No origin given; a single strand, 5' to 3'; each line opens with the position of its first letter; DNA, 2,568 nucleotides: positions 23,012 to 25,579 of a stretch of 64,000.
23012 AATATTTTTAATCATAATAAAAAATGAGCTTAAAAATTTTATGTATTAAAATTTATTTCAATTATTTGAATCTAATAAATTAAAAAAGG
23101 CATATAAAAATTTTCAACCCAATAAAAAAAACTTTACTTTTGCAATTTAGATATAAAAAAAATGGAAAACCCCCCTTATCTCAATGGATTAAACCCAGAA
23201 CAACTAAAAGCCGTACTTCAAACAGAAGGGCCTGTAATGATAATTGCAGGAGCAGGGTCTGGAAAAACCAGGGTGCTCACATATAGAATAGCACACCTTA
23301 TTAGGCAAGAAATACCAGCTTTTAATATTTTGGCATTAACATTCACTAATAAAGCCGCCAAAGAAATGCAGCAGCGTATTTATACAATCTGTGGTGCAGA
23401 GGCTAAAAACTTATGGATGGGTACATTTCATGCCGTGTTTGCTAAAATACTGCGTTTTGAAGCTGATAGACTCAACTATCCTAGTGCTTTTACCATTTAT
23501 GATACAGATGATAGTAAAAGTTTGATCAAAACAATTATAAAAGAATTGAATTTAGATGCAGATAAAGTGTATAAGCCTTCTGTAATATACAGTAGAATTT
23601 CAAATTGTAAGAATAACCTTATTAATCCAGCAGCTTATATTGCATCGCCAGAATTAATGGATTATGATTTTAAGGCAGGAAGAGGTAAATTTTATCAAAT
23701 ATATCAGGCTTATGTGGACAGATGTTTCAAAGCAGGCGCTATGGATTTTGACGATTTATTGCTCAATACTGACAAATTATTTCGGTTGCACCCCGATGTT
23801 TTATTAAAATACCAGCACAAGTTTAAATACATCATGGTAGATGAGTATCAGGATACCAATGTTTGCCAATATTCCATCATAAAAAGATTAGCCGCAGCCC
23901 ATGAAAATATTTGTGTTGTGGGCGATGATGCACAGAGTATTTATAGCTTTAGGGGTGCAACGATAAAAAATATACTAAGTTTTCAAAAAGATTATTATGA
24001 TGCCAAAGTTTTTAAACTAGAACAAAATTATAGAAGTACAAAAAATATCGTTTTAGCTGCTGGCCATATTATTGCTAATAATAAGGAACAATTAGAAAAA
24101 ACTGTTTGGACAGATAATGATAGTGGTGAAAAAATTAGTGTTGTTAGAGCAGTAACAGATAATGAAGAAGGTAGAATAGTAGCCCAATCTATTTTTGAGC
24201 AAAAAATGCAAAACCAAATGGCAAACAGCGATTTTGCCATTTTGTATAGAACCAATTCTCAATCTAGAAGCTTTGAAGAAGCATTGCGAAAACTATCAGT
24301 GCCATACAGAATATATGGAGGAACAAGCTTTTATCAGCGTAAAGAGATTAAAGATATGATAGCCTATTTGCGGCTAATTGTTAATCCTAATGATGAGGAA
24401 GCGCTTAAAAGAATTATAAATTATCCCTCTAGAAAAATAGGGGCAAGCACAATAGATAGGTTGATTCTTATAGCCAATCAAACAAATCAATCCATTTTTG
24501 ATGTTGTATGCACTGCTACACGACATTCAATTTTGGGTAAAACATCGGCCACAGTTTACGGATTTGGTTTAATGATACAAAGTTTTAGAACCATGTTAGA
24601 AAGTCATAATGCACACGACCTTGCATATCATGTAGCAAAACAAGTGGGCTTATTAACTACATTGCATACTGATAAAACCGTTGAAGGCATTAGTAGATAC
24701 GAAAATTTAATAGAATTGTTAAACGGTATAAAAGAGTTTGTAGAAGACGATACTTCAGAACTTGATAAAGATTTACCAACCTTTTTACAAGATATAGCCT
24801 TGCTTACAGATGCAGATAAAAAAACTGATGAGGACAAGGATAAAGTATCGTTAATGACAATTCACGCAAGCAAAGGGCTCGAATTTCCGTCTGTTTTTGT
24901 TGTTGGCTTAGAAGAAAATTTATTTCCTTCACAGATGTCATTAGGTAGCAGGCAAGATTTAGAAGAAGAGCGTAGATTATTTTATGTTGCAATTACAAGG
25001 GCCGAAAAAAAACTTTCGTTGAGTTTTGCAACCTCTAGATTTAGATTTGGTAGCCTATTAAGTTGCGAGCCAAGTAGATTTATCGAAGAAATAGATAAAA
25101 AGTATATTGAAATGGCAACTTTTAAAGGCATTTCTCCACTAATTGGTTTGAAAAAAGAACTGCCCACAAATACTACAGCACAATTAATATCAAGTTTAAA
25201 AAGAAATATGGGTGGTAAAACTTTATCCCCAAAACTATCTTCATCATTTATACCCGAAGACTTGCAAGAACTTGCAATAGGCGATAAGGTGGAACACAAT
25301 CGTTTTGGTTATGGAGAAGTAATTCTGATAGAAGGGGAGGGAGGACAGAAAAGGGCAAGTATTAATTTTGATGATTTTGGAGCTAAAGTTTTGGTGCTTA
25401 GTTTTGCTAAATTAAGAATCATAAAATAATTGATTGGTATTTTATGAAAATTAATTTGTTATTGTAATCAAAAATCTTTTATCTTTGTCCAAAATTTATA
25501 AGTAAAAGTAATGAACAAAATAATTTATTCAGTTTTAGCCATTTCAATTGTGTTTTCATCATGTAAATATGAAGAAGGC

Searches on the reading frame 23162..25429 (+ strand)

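Call 83: search_protein_families(library=pfam, proteins=[window:23162-25429:+], max_evalue=0.00001)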
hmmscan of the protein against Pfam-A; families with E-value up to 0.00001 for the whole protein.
window:23162-25429:+ (755 aa): 7 families
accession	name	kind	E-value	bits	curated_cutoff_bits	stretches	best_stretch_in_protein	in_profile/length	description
PF00580.27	UvrD-helicase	-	3.2e-88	296.4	23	1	10-278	1-270/271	UvrD/REP helicase N-terminal domain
PF13361.12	UvrD_C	-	4.2e-79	266.9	25.6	1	285-623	2-348/350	UvrD-like helicase C-terminal domain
PF13245.12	AAA_19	-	4.8e-23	82.2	25.1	1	16-264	3-134/134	AAA domain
PF13538.12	UvrD_C_2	-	1e-10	41.8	27.4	1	563-620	3-51/52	UvrD-like helicase C-terminal domain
PF01443.25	Viral_helicase1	-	2.5e-09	37.8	21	0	536-619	154-225/228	Viral superfamily 1 RNA helicase core domain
PF21196.3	PcrA_UvrD_tudor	-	5.3e-09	36.2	23.9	1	706-749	1-44/48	PcrA/UvrD tudor domain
PF13604.12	AAA_30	-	1.6e-08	34.9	27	0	10-73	2-66/191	AAA domain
